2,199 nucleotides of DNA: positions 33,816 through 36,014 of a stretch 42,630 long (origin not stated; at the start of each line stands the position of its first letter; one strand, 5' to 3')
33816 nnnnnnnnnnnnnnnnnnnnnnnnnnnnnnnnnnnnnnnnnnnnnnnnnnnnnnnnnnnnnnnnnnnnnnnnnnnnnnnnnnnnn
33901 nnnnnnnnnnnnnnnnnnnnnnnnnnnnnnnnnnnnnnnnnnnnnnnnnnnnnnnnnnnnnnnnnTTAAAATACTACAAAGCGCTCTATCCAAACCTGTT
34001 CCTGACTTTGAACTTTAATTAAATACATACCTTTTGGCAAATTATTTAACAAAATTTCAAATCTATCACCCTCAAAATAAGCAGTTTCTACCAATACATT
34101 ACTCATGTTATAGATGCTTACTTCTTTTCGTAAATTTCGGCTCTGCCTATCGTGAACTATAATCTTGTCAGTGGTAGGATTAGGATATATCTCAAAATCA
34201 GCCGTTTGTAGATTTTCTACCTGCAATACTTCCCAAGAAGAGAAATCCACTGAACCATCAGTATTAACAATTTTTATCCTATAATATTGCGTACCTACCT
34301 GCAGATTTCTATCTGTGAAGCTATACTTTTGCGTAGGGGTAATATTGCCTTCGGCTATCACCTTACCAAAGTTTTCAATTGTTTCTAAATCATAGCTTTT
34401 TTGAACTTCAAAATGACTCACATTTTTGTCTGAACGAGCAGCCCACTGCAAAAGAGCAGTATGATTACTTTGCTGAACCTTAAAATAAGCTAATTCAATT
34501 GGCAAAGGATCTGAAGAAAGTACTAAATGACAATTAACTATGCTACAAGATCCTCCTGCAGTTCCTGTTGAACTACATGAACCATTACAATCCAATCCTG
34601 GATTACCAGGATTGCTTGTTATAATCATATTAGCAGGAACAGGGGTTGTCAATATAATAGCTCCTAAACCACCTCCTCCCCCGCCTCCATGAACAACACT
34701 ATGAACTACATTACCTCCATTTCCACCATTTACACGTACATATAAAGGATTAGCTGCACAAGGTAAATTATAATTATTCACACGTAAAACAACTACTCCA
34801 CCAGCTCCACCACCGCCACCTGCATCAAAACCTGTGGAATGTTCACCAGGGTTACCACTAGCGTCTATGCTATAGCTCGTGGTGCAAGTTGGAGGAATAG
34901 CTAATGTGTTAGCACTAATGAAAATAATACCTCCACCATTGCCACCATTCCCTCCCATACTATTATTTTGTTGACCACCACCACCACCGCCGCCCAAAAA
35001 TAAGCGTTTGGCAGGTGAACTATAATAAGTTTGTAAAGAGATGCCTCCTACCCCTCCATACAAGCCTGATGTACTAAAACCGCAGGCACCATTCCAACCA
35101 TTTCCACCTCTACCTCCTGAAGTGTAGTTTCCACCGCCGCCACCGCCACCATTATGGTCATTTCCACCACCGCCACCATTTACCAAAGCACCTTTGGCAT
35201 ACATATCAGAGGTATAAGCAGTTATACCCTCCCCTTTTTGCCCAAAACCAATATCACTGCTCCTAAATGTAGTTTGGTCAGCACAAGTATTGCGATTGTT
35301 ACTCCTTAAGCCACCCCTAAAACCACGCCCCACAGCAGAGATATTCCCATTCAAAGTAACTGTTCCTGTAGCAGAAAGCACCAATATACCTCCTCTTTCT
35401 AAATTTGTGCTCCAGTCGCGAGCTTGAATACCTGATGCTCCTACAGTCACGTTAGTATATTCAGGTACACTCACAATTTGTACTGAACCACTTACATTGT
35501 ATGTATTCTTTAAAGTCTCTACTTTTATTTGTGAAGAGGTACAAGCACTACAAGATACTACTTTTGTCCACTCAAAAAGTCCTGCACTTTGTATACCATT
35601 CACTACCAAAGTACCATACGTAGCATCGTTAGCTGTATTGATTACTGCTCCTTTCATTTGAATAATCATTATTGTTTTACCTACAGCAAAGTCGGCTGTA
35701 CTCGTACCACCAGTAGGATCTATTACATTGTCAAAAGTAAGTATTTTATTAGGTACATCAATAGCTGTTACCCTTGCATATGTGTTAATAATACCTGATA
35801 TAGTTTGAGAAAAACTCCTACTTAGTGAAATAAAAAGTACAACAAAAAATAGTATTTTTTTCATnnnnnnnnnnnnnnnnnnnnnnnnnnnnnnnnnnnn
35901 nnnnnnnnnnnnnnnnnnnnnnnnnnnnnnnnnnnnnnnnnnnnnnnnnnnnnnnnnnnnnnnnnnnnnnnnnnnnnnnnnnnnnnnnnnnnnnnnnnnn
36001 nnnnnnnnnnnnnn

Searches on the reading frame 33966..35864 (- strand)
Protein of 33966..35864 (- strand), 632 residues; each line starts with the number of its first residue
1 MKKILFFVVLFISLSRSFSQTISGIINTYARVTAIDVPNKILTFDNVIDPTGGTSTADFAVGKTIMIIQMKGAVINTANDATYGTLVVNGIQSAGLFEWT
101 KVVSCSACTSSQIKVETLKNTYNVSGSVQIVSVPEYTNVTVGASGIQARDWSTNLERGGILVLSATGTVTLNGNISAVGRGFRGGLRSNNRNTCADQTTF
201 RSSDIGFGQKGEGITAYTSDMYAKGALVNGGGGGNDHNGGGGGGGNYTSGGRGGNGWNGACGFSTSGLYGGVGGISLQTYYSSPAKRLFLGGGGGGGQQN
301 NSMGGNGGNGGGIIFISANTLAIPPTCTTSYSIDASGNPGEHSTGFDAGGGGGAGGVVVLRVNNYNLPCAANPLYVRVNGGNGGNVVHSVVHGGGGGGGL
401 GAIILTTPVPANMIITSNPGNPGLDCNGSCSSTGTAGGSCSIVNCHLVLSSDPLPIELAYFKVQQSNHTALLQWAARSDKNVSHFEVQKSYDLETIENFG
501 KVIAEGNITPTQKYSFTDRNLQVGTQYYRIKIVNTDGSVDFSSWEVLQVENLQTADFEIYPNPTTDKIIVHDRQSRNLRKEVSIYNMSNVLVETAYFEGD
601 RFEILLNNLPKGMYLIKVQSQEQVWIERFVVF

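Call 9: search_protein_families(library=pfam, proteins=[window:33966-35864:-], max_evalue=0.001)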
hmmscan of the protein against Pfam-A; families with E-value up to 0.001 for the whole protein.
window:33966-35864:- (632 aa): 1 family
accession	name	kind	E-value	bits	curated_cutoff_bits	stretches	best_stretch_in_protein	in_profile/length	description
PF18962.6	Por_Secre_tail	-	7.3e-12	45.9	27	1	559-631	1-75/75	Secretion system C-terminal sorting domain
